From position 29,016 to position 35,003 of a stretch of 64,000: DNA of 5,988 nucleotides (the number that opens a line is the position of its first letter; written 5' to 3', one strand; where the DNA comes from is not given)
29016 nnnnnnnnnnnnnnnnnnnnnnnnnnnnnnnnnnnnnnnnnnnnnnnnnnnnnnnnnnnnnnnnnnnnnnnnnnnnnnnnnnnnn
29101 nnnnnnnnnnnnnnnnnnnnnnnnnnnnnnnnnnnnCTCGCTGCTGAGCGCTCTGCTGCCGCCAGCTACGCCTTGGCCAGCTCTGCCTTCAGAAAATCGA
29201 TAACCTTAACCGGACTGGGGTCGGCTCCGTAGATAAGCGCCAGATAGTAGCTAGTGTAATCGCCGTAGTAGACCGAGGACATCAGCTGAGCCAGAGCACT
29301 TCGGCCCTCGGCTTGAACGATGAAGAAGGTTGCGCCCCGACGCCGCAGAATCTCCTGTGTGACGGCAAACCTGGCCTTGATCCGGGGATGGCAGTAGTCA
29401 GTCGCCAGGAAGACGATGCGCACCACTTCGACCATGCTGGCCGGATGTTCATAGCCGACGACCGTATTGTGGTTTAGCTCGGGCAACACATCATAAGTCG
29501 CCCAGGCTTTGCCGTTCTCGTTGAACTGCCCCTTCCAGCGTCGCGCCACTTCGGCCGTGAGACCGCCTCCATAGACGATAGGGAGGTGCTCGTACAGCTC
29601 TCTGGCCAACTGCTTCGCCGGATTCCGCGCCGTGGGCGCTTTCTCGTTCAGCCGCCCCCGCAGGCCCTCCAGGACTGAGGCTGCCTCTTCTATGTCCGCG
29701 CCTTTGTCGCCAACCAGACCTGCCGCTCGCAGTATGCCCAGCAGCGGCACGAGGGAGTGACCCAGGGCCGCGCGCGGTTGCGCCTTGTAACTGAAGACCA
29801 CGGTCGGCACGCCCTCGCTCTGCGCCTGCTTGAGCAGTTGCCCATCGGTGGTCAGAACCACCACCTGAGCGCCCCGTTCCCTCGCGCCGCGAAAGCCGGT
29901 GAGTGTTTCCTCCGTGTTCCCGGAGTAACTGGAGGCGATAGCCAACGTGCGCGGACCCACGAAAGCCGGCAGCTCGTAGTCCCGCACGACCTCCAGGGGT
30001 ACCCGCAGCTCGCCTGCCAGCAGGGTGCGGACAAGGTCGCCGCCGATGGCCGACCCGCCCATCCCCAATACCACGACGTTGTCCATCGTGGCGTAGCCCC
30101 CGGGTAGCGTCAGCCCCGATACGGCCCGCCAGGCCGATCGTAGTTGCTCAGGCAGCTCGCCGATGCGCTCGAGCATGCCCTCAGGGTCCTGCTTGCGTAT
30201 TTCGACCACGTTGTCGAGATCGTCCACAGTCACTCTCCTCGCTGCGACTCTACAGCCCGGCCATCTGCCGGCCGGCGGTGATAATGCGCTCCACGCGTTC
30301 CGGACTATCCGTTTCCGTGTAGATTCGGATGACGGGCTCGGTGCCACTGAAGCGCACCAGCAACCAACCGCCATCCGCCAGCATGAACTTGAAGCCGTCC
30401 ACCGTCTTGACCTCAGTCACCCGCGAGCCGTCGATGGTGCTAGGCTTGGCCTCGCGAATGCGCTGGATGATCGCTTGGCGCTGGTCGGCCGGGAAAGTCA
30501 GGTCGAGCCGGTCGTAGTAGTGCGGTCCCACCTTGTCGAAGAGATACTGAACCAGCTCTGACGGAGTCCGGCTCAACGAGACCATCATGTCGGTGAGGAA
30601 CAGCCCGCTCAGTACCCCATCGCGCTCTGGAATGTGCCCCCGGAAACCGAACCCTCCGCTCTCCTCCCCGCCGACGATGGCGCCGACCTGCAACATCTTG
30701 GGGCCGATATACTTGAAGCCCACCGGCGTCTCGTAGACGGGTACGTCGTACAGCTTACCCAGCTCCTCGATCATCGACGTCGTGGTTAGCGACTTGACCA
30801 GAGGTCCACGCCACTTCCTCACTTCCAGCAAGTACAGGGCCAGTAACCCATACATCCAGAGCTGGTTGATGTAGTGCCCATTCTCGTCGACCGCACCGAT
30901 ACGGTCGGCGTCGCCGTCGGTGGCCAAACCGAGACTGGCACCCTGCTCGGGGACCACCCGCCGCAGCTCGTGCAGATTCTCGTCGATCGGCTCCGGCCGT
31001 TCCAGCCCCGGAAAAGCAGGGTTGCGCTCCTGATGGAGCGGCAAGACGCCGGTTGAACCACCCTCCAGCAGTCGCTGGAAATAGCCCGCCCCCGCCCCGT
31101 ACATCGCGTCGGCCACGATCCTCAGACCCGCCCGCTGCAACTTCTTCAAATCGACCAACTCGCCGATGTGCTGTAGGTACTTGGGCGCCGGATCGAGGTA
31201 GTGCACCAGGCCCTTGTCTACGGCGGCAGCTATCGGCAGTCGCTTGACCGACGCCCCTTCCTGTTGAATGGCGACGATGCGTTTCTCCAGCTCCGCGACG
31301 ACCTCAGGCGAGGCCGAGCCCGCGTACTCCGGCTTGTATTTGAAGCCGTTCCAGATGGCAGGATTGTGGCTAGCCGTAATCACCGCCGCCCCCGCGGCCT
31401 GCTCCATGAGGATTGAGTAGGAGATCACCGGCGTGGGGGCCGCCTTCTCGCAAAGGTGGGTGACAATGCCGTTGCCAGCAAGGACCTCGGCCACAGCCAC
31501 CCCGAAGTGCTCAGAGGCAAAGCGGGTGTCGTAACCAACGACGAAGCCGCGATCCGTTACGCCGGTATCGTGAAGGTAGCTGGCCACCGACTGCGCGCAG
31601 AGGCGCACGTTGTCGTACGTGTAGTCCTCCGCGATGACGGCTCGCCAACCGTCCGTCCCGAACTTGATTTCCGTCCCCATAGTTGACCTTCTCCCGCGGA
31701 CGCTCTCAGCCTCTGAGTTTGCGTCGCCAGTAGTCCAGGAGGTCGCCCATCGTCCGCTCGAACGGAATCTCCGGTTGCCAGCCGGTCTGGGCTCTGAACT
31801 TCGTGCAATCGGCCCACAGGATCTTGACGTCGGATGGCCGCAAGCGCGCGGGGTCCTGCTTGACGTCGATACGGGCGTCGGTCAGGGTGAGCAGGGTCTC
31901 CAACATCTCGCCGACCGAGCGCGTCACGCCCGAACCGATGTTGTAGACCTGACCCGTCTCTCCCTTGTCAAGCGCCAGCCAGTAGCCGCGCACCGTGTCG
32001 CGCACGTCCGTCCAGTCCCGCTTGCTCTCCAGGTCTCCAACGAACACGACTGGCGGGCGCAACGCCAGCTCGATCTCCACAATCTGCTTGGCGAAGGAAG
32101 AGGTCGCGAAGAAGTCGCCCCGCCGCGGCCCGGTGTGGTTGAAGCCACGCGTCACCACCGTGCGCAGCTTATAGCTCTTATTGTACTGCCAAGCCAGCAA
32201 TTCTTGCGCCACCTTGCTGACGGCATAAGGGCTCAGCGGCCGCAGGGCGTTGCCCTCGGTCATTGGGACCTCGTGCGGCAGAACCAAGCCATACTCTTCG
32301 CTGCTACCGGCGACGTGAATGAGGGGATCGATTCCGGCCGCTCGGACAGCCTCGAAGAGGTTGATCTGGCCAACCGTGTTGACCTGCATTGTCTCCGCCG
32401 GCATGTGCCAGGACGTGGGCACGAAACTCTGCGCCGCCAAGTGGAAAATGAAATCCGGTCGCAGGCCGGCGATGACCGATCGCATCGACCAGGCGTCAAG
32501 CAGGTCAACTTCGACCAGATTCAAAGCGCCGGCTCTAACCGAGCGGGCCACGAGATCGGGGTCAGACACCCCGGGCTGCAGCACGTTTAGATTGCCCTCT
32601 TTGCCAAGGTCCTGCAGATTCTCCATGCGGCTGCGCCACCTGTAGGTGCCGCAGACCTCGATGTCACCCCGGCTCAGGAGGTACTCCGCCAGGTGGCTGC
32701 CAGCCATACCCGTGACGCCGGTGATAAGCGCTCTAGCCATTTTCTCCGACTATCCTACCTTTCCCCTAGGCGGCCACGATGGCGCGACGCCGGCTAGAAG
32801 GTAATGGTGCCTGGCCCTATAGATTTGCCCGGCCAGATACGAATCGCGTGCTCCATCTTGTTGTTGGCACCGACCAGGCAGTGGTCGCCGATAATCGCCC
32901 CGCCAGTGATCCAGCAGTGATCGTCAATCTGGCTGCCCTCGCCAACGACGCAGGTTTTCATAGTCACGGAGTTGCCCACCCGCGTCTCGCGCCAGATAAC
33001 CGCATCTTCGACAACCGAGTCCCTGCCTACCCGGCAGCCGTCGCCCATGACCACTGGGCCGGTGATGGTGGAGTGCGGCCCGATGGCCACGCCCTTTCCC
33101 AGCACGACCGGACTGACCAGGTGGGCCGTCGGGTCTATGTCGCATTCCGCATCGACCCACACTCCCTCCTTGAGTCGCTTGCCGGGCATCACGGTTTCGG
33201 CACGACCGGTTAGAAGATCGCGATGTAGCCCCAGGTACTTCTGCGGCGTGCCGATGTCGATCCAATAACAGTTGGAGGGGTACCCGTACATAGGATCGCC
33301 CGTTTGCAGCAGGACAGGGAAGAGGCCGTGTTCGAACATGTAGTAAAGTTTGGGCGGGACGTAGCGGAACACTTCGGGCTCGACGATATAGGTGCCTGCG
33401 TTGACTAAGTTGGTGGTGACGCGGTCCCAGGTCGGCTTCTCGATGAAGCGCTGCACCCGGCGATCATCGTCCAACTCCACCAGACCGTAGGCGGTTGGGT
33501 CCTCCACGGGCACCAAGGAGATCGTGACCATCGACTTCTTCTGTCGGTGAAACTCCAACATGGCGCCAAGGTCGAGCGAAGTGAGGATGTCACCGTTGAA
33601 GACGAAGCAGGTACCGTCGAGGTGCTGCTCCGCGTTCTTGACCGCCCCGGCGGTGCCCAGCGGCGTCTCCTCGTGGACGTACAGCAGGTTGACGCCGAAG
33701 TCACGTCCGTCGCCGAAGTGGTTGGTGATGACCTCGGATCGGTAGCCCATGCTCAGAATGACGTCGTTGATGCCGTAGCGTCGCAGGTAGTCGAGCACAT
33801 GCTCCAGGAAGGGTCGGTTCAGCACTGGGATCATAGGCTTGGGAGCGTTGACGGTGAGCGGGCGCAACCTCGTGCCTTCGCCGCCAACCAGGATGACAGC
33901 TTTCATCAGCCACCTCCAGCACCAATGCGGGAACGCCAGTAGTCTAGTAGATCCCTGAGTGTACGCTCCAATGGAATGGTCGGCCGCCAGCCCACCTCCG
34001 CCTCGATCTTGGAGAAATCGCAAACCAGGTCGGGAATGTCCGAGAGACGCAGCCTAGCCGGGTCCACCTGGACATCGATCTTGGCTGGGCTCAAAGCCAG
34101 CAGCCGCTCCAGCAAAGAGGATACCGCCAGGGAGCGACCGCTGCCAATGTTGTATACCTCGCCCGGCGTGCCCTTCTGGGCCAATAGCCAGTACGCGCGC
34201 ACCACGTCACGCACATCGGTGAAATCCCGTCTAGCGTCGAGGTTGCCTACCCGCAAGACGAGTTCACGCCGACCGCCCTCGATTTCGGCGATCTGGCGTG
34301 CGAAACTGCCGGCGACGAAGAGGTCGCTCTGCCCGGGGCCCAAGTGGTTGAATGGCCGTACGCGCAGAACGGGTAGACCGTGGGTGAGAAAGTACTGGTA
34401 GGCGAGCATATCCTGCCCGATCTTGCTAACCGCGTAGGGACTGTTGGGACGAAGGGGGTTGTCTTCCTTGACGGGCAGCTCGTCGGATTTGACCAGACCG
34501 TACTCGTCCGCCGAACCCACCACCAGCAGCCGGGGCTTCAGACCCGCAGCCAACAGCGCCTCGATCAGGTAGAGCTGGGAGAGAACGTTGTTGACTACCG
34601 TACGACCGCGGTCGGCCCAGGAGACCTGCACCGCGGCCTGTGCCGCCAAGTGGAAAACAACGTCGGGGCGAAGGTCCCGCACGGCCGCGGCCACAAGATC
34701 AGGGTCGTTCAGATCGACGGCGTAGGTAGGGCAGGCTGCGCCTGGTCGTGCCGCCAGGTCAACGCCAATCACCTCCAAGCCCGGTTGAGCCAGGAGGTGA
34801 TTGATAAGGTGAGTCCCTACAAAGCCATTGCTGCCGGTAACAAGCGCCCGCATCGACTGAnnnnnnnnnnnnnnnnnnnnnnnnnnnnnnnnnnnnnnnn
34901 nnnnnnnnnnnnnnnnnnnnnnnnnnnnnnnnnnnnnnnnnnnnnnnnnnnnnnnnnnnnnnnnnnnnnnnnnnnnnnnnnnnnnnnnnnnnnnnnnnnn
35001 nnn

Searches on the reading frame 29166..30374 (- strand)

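Call 67: search_protein_families(library=pfam, proteins=[window:29166-30374:-], max_evalue=0.00001)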
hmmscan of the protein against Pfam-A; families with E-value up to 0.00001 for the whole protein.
window:29166-30374:- (402 aa): 1 family
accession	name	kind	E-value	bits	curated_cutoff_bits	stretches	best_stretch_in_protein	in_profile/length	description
PF10432.14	bact-PGI_C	-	1.4e-52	178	24.5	1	250-399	2-151/151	Bacterial phospho-glucose isomerase C-terminal SIS domain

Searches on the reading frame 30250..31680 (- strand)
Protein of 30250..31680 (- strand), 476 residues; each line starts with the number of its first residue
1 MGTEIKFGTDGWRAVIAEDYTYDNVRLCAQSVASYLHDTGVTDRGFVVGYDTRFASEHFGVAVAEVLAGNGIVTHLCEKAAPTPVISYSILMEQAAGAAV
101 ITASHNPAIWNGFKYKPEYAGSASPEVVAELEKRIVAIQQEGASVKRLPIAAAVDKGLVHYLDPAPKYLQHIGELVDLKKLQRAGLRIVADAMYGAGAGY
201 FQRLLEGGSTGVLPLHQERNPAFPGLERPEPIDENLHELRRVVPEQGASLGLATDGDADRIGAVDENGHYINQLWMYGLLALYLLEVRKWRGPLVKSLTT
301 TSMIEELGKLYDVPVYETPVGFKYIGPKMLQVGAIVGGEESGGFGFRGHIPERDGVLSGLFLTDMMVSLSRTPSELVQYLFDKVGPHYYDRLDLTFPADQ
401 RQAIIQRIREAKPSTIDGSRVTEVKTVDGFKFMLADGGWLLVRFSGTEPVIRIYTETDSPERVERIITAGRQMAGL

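Call 67: search_protein_families(library=pfam, proteins=[window:30250-31680:-], max_evalue=0.00001)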
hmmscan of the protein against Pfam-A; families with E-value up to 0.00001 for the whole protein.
window:30250-31680:- (476 aa): 4 families
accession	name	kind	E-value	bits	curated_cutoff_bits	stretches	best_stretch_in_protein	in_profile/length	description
PF02878.22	PGM_PMM_I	-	1.7e-32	112.4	22.5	1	5-140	2-136/138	Phosphoglucomutase/phosphomannomutase, alpha/beta/alpha domain I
PF02879.22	PGM_PMM_II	-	7.1e-24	84.8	29.3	1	167-268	2-103/103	Phosphoglucomutase/phosphomannomutase, alpha/beta/alpha domain II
PF02880.22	PGM_PMM_III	-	5.8e-23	81.6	20.7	1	278-383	7-114/115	Phosphoglucomutase/phosphomannomutase, alpha/beta/alpha domain III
PF00408.26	PGM_PMM_IV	-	2.6e-11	43.8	23.1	1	422-466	16-61/68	Phosphoglucomutase/phosphomannomutase, C-terminal domain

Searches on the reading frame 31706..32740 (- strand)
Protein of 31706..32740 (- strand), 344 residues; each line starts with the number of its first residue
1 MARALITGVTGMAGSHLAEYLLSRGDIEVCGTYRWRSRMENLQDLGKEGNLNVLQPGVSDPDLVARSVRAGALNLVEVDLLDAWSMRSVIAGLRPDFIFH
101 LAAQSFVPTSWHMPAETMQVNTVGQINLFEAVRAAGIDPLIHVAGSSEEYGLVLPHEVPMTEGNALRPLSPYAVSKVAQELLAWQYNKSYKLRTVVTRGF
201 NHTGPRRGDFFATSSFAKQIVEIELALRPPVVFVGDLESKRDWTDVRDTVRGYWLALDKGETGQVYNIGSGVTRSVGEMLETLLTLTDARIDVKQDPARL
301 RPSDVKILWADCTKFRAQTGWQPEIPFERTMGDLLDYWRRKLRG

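Call 67: search_protein_families(library=pfam, proteins=[window:31706-32740:-], max_evalue=0.00001)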
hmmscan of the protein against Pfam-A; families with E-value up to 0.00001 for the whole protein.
window:31706-32740:- (344 aa): 4 families
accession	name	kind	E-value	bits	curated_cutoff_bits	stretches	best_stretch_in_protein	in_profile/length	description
PF16363.11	GDP_Man_Dehyd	-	2.7e-76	257.6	27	1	5-331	1-329/332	GDP-mannose 4,6 dehydratase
PF01370.27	Epimerase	-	1e-56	192.5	20.9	1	4-269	1-240/240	NAD dependent epimerase/dehydratase family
PF02719.21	Polysacc_synt_2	-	6.3e-09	35.9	20.2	1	5-143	2-126/293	Polysaccharide biosynthesis protein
PF04321.23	RmlD_sub_bind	-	2.2e-07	30.7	27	1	4-188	3-141/287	RmlD substrate binding domain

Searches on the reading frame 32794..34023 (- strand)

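Call 67: search_protein_families(library=pfam, proteins=[window:32794-34023:-], max_evalue=0.00001)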
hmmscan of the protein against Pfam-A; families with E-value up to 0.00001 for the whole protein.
window:32794-34023:- (409 aa): 5 families
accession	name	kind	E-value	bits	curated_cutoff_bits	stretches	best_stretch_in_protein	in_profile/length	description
PF00483.29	NTP_transferase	-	2.4e-53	181.6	21.2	1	41-271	1-243/245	Nucleotidyl transferase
PF25084.1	LbH_EIF2B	-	6.3e-18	65.2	54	1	287-388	3-103/105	EIF2B subunit epsilon LbH domain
PF00132.30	Hexapep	-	2.5e-13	49.5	27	0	358-388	2-32/36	Bacterial transferase hexapeptide (six repeats)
PF12804.13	NTP_transf_3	-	4e-09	37.3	27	1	42-146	1-96/160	MobA-like NTP transferase domain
PF24894.1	Hexapep_GlmU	-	4.3e-06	27.2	23.3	0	325-372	36-83/104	GlmU-like, C-terminal hexapeptide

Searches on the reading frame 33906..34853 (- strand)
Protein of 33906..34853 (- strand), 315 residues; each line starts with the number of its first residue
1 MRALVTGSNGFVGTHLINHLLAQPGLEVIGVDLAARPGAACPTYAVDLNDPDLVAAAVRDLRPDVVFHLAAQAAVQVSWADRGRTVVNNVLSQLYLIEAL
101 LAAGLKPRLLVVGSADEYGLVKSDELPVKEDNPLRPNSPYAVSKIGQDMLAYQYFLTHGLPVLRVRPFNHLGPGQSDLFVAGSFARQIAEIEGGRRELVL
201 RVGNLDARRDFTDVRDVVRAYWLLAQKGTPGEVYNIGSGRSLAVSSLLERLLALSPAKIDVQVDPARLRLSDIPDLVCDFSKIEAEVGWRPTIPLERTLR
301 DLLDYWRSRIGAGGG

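Call 67: search_protein_families(library=pfam, proteins=[window:33906-34853:-], max_evalue=0.00001)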
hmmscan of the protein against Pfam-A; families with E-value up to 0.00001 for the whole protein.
window:33906-34853:- (315 aa): 3 families
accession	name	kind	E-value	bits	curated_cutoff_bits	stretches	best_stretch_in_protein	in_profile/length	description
PF16363.11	GDP_Man_Dehyd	-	1.1e-61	209.6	27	1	4-301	1-331/332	GDP-mannose 4,6 dehydratase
PF01370.27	Epimerase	-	9.7e-55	186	20.9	1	3-237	1-240/240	NAD dependent epimerase/dehydratase family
PF04321.23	RmlD_sub_bind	-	5.7e-10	39.2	27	1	1-144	1-129/287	RmlD substrate binding domain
